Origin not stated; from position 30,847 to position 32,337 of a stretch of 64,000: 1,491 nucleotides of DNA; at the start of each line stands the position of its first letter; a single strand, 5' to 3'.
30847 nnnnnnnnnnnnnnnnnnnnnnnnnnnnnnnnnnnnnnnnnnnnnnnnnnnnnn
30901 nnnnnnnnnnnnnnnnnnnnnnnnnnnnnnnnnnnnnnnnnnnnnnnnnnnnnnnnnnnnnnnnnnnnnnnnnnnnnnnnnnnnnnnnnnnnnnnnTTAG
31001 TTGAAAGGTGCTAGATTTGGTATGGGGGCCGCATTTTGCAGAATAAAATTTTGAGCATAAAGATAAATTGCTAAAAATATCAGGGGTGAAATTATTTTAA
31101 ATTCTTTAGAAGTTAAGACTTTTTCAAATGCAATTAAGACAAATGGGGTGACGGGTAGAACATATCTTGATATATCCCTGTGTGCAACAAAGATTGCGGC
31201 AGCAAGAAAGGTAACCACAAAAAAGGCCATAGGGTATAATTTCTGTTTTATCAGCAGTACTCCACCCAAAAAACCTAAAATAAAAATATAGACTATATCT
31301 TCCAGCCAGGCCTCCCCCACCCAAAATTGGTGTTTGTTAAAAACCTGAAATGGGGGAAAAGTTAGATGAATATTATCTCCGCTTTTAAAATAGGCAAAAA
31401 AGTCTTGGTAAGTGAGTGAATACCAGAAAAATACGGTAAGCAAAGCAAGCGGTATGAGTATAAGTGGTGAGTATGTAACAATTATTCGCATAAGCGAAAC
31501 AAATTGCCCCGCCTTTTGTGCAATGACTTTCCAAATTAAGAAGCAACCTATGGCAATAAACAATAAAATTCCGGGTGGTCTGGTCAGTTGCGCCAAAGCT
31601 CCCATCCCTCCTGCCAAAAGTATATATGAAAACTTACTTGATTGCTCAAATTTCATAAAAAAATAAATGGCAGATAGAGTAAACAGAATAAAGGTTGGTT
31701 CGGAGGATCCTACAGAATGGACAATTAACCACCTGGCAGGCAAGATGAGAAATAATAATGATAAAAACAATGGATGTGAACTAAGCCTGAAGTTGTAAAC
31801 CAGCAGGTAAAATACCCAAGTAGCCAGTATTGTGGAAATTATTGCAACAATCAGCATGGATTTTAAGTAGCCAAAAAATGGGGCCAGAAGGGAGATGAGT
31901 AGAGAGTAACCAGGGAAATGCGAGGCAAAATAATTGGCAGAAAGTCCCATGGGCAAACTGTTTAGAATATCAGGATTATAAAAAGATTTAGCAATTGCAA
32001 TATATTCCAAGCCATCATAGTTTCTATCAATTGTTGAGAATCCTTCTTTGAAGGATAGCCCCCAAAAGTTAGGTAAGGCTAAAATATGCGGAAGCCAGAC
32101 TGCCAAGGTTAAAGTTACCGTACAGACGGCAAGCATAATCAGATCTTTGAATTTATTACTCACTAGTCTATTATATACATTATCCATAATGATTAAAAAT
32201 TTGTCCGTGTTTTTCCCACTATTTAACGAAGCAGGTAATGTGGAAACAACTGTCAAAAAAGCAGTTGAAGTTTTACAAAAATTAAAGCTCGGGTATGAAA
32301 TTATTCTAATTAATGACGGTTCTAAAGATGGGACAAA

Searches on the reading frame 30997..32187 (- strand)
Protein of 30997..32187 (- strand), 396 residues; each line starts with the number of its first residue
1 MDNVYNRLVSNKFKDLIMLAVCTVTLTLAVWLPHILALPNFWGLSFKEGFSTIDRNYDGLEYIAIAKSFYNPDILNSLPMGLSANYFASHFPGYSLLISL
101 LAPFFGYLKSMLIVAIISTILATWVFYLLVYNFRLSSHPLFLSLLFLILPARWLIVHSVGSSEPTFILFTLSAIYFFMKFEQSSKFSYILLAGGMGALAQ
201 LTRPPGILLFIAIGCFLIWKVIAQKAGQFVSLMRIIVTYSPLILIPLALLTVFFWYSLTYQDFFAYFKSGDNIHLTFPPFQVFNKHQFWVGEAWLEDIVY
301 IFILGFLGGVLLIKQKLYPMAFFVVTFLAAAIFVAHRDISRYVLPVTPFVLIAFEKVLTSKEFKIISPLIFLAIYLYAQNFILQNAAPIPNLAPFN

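Call 3: search_protein_families(library=pfam, proteins=[window:30997-32187:-], max_evalue=0.01)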
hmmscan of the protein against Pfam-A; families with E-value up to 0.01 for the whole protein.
window:30997-32187:- (396 aa): 1 family
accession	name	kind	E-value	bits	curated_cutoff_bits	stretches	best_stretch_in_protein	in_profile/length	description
PF13231.12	PMT_2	-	6.4e-07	30.2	26.1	1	92-241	4-156/160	Dolichyl-phosphate-mannose-protein mannosyltransferase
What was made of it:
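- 30997..32187 (-): Divergently transcribed stand-alone GT-C (PMT_2; NCBI calls it a 388-aa 'glycosyltransferase family 39 protein'). Pfam PMT_2 at 30.2 bits (call 3).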

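Call 4: search_protein_families(library=ncbifam, proteins=[window:30997-32187:-], max_evalue=0.01)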
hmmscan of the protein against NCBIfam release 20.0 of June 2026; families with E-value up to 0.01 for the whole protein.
window:30997-32187:- (396 aa): 0 families
